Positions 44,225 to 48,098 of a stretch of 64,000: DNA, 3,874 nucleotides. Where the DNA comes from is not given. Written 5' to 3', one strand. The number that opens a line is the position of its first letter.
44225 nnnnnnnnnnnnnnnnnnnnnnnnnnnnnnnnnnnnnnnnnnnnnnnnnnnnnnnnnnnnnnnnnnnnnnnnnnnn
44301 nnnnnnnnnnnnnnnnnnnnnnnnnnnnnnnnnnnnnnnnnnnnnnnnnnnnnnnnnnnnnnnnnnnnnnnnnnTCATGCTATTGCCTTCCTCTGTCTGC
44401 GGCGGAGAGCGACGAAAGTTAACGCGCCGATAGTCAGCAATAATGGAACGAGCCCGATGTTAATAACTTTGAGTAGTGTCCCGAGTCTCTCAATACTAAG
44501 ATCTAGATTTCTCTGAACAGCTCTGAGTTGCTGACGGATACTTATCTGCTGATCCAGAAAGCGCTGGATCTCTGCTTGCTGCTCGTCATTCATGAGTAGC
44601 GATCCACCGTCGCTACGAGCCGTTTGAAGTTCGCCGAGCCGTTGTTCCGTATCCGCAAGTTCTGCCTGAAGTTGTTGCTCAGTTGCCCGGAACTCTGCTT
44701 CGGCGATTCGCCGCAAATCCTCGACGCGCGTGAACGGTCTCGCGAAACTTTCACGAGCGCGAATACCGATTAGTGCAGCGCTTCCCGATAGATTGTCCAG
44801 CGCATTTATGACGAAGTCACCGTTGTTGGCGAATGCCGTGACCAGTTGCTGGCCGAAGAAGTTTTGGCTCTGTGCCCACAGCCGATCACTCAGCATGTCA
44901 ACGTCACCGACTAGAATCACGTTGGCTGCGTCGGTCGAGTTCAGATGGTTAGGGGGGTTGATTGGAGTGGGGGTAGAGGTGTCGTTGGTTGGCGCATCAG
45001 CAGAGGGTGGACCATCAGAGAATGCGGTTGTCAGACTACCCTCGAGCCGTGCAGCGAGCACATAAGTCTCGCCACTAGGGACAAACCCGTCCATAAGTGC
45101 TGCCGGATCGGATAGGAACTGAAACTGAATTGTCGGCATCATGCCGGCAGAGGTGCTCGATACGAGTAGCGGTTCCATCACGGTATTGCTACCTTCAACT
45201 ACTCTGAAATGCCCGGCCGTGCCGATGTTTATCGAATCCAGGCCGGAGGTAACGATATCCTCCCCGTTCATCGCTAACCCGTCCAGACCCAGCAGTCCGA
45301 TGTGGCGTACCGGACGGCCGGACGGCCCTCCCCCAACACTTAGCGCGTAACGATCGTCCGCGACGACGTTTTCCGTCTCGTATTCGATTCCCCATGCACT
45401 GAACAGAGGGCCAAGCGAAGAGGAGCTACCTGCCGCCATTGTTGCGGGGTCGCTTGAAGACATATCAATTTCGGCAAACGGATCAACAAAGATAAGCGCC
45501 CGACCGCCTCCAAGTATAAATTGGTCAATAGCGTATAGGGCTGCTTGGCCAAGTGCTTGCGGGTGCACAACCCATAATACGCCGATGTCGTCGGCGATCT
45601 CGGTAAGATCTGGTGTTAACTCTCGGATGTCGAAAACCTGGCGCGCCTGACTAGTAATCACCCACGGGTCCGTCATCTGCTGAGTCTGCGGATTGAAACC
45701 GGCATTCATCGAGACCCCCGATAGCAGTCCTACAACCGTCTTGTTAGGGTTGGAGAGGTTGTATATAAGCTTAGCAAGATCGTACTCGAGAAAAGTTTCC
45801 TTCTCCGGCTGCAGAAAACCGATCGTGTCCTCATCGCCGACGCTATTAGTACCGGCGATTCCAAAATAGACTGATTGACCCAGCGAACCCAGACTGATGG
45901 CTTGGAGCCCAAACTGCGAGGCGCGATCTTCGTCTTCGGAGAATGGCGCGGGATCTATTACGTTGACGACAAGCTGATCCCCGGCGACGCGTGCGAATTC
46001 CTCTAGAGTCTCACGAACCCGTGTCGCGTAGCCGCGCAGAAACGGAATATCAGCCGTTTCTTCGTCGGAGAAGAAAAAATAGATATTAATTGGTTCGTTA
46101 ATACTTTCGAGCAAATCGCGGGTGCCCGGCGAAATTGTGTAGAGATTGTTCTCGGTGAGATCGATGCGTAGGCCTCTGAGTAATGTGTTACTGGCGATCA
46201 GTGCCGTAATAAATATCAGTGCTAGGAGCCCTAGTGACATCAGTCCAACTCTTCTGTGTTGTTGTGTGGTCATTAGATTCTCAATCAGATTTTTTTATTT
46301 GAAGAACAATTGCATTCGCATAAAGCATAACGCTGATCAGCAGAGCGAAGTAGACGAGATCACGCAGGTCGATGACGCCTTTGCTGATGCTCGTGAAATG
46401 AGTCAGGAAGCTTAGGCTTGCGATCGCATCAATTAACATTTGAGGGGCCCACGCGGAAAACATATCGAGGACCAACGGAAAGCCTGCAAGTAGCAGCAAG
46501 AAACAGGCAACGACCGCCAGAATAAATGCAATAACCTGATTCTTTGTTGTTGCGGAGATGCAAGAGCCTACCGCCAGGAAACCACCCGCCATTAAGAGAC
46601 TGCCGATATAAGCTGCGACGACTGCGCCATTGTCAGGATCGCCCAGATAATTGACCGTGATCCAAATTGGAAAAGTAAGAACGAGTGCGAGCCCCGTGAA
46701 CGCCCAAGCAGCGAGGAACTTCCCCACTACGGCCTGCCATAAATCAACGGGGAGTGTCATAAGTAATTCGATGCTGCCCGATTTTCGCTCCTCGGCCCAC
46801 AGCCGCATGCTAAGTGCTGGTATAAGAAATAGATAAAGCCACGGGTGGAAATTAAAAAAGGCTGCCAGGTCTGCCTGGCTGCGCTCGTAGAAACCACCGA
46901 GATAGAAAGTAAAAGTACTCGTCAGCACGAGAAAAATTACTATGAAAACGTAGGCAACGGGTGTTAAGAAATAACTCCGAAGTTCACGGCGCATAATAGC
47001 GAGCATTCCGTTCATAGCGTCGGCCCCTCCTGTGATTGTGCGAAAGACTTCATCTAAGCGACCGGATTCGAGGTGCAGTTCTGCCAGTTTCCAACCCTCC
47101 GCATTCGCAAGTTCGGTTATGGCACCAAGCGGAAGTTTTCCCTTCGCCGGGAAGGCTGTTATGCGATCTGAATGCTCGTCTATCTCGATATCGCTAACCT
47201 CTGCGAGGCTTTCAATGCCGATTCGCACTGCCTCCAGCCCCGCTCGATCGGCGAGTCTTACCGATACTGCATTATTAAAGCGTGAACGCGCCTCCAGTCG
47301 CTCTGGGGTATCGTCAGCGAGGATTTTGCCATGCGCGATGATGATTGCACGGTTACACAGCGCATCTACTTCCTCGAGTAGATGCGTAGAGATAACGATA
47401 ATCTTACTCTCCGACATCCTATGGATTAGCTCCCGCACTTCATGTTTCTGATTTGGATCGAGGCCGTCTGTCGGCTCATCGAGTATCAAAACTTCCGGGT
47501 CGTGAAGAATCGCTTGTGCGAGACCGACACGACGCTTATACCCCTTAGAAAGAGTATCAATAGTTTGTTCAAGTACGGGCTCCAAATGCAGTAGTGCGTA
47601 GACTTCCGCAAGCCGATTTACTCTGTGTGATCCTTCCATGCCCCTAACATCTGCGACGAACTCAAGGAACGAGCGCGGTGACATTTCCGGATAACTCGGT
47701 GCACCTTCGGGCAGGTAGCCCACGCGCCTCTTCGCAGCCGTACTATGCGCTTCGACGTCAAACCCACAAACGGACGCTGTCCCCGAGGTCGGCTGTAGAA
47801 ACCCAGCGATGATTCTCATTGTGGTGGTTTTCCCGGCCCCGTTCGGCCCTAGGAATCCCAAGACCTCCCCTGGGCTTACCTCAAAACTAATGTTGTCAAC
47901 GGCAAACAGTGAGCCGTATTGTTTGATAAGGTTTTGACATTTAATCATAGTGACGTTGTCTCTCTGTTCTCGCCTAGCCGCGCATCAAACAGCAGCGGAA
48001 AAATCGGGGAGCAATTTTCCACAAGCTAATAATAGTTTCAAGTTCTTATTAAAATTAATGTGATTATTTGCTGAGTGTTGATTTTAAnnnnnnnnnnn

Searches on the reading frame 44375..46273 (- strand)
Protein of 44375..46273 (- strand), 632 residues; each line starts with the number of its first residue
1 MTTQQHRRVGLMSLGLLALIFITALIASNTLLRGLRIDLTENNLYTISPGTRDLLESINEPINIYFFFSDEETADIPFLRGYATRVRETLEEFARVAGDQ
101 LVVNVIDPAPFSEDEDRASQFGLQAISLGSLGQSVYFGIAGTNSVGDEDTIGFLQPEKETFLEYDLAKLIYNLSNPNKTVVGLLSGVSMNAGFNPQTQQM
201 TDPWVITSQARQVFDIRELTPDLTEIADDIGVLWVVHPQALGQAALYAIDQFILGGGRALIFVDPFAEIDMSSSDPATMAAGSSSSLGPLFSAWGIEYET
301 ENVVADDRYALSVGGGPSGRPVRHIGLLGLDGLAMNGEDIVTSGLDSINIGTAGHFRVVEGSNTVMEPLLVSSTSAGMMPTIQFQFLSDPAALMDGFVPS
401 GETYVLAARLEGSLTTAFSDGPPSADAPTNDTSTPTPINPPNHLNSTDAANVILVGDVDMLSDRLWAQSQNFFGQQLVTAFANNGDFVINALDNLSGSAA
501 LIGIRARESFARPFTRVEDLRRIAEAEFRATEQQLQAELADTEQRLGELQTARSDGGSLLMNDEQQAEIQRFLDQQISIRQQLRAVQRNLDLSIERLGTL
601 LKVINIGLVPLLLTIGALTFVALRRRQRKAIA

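Call 71: search_protein_families(library=pfam, proteins=[window:44375-46273:-], max_evalue=0.00001)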
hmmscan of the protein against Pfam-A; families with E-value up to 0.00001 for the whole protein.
window:44375-46273:- (632 aa): 2 families
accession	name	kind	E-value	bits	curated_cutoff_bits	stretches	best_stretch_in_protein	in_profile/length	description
PF09822.16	ABC_transp_aux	-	1.8e-60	205.1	34.7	1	179-491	2-288/288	ABC-type uncharacterized transport system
PF23357.1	DUF7088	-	5e-24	84.9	27.8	1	41-141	1-104/105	Domain of unknown function (DUF7088)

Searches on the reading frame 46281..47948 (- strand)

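Call 71: search_protein_families(library=pfam, proteins=[window:46281-47948:-], max_evalue=0.00001)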
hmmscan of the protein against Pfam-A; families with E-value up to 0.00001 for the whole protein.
window:46281-47948:- (555 aa): 4 families
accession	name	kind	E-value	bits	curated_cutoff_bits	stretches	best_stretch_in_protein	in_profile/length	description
PF00005.33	ABC_tran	-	3.5e-29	102.6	25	1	18-160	2-136/137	ABC transporter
PF13304.12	AAA_21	-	9.9e-11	42.7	27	1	126-195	231-304/304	AAA domain, putative AbiEii toxin, Type IV TA system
PF12679.13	ABC2_membrane_2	-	8.8e-08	32.2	27.2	1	376-494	82-203/283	ABC-2 family transporter protein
PF12698.13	ABC2_membrane_3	-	1.3e-06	28.2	31.6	1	367-503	167-301/347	ABC-2 family transporter protein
